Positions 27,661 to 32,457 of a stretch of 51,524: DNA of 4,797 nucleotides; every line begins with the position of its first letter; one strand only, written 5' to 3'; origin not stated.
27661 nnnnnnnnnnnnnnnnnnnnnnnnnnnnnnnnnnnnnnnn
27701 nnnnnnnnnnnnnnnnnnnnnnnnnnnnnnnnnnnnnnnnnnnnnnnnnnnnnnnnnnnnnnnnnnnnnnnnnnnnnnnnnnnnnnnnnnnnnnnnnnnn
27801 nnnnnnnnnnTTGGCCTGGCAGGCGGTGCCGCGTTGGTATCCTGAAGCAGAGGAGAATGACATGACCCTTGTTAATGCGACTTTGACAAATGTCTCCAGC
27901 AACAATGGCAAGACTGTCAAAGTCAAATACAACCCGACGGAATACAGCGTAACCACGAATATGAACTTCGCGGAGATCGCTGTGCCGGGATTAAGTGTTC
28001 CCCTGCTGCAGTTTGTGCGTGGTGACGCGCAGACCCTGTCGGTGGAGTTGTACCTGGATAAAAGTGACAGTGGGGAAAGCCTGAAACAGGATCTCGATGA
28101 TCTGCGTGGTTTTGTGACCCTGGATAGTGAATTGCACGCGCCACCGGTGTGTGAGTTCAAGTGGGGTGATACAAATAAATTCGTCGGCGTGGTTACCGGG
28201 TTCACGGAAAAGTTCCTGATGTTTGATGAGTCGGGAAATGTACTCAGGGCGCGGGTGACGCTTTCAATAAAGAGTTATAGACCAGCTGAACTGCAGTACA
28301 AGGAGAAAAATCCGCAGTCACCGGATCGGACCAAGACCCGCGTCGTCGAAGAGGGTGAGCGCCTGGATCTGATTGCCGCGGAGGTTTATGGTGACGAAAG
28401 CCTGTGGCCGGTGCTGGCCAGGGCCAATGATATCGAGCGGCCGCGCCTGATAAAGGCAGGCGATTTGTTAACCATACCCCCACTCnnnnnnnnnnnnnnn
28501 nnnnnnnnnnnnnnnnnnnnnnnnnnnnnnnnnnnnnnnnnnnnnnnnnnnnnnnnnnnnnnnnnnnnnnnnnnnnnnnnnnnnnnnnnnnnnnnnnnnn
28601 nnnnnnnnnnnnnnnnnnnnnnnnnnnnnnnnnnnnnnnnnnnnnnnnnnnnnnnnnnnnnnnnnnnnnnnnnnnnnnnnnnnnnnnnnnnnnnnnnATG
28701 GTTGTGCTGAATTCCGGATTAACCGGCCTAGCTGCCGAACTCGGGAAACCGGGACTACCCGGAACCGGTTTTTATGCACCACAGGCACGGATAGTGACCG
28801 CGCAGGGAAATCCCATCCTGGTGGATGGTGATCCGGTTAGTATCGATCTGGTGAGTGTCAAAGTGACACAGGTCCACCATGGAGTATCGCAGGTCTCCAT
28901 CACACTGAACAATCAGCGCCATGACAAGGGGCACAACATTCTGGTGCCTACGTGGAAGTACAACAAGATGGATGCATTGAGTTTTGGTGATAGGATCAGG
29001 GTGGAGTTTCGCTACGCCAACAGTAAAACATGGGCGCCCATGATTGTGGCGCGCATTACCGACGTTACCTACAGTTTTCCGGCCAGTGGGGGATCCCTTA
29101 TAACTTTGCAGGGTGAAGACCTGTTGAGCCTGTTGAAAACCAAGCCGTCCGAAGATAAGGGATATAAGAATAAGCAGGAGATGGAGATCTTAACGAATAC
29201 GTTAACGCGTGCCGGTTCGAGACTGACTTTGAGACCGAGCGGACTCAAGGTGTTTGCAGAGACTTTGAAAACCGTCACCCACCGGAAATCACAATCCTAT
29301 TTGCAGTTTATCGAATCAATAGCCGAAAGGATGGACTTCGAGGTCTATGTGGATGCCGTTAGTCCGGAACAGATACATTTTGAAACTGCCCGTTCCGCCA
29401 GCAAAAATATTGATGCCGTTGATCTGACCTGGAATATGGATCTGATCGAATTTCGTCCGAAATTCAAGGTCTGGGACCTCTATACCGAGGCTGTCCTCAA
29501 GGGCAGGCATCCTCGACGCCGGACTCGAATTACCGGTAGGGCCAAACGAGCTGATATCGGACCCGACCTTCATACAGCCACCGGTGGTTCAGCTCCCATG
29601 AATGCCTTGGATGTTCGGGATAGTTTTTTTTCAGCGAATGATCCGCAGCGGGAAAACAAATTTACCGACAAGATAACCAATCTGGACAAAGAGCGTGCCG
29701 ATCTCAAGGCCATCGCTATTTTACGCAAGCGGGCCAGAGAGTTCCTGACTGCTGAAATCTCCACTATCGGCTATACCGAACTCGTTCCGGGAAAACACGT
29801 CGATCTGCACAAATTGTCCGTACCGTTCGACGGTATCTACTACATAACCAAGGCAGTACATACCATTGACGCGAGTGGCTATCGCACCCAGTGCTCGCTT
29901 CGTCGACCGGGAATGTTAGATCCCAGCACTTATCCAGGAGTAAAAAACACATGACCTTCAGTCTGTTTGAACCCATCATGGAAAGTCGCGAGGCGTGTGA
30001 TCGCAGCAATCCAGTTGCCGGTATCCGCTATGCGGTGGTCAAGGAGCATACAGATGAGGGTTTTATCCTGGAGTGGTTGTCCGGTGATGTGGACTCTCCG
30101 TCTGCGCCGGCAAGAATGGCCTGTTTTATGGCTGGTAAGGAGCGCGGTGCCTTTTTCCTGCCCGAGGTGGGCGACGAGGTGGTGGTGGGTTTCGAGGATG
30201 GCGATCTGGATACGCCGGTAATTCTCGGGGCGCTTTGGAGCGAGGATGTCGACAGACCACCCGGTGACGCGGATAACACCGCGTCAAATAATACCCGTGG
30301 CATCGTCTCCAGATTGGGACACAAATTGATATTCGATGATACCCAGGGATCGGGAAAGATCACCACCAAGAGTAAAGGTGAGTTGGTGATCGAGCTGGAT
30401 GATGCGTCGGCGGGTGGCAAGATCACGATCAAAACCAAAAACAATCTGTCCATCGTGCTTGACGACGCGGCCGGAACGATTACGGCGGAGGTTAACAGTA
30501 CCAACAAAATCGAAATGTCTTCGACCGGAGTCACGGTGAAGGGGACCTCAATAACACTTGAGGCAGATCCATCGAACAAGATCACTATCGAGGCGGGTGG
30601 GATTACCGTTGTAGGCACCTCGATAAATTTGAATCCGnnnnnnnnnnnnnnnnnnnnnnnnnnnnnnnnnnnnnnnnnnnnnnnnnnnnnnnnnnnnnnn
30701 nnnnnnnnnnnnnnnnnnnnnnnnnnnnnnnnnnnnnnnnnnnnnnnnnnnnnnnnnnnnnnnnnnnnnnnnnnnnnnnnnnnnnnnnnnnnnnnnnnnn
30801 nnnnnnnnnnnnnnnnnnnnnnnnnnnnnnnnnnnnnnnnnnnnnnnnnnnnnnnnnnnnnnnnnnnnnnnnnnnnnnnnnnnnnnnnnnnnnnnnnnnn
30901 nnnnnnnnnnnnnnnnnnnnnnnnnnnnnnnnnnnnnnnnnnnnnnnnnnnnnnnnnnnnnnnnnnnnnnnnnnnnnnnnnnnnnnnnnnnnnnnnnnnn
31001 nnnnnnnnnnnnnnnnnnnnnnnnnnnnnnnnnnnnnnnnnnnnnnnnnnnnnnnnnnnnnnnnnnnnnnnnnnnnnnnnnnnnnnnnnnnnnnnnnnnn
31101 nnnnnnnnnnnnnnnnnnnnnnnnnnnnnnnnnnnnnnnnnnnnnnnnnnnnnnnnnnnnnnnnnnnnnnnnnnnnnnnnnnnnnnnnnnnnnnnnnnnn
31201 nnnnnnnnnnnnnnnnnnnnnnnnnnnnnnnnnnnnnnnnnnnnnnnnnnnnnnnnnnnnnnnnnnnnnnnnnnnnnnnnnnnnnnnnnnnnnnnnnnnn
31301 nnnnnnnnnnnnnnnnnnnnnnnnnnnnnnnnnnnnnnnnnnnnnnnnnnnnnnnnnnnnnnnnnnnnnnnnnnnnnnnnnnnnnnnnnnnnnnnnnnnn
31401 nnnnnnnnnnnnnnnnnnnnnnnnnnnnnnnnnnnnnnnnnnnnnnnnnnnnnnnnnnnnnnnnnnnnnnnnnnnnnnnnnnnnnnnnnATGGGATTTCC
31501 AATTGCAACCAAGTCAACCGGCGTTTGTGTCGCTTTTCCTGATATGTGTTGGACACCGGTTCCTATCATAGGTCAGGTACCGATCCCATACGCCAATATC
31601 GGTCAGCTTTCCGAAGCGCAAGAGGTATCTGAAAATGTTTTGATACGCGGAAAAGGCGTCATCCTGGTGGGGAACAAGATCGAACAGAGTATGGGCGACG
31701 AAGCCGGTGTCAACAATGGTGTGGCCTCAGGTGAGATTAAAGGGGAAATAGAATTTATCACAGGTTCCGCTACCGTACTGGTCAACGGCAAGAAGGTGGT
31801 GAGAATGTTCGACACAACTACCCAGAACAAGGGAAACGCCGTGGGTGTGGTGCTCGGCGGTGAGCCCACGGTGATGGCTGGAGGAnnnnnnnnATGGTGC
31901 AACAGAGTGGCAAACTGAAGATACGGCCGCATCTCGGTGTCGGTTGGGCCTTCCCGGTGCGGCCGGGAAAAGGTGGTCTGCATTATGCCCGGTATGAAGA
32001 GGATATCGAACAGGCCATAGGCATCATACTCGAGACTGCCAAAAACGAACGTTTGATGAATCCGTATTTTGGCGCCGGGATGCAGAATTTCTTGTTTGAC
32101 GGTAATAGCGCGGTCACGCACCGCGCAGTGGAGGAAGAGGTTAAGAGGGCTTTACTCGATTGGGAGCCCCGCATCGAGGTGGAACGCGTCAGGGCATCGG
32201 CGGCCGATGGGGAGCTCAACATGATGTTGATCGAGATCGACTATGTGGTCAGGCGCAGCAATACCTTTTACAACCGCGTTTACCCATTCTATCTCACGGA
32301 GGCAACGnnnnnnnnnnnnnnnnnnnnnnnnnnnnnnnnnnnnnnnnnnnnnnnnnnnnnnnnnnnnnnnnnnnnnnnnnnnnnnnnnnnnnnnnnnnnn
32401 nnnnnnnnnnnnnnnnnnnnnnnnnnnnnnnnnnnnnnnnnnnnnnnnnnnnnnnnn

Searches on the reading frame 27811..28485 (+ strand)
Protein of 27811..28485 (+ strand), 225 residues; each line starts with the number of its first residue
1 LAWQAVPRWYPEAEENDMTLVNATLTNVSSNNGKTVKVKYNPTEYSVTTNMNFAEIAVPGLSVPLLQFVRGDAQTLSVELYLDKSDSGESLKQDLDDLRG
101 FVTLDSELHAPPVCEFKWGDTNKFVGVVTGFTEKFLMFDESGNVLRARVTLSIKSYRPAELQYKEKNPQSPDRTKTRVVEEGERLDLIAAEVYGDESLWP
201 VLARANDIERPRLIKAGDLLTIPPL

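Call 5: search_protein_families(library=pfam, proteins=[window:27811-28485:+], max_evalue=0.01)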
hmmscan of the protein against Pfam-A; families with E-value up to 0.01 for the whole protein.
window:27811-28485:+ (225 aa): 1 family
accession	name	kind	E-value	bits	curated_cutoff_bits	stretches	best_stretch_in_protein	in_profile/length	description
PF19266.4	CIS_tube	-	6.2e-27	94.7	27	1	18-162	5-156/158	Contractile injection system tube protein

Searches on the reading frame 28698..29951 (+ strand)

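Call 6: search_protein_families(library=pfam, proteins=[window:28698-29951:+], max_evalue=0.01)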
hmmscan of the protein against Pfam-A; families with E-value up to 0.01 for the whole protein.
window:28698-29951:+ (418 aa): 2 families
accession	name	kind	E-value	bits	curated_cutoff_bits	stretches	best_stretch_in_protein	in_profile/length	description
PF24032.1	YQBQ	-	0.0019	18.1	27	1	325-396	216-288/294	YQBQ-like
PF01833.30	TIG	-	0.0071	16.7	20.9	0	119-147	2-27/84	IPT/TIG domain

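Call 33: search_protein_families(library=ncbifam, proteins=[window:28698-29951:+], max_evalue=0.1)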
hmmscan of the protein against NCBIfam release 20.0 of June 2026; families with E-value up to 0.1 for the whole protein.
window:28698-29951:+ (418 aa): 1 family
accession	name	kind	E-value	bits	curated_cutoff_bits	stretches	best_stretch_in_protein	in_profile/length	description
NF033848.1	VgrG_rel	hypoth_equivalog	1.7e-09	36.5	275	1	93-399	53-346/547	VgrG-related protein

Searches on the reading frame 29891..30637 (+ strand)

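Call 6: search_protein_families(library=pfam, proteins=[window:29891-30637:+], max_evalue=0.01)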
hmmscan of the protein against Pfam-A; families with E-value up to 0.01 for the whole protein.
window:29891-30637:+ (249 aa): 2 families
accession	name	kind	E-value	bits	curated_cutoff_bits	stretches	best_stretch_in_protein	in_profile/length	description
PF04717.18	Phage_base_V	-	5.7e-17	62.3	23.8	1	73-116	32-75/75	Type VI secretion system/phage-baseplate injector OB domain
PF20093.5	DUF6484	-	2.8e-05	25.2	27.6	1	72-115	26-61/61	Domain of unknown function (DUF6484)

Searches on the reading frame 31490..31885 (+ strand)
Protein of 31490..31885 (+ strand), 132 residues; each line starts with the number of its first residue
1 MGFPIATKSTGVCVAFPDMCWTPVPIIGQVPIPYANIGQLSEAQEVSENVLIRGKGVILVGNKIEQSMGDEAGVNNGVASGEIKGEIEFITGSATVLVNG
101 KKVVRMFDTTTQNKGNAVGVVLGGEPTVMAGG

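Call 6: search_protein_families(library=pfam, proteins=[window:31490-31885:+], max_evalue=0.01)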
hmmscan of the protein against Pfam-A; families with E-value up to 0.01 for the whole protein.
window:31490-31885:+ (132 aa): 2 families
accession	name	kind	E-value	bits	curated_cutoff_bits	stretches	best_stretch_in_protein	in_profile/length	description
PF13665.11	Tox-PAAR-like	-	1.1e-32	112.8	31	1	12-119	2-108/108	Toxin PAAR-like domain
PF05488.18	PAAR_motif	-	2.5e-06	28.1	27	1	47-111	15-63/70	PAAR motif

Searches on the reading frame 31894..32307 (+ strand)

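Call 6: search_protein_families(library=pfam, proteins=[window:31894-32307:+], max_evalue=0.01)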
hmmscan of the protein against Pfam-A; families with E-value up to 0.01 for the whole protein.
window:31894-32307:+ (138 aa): 1 family
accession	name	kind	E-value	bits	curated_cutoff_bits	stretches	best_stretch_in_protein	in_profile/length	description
PF04965.19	GPW_gp25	-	2.5e-22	78.9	27.2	1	33-123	2-95/96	Baseplate wedge protein gp25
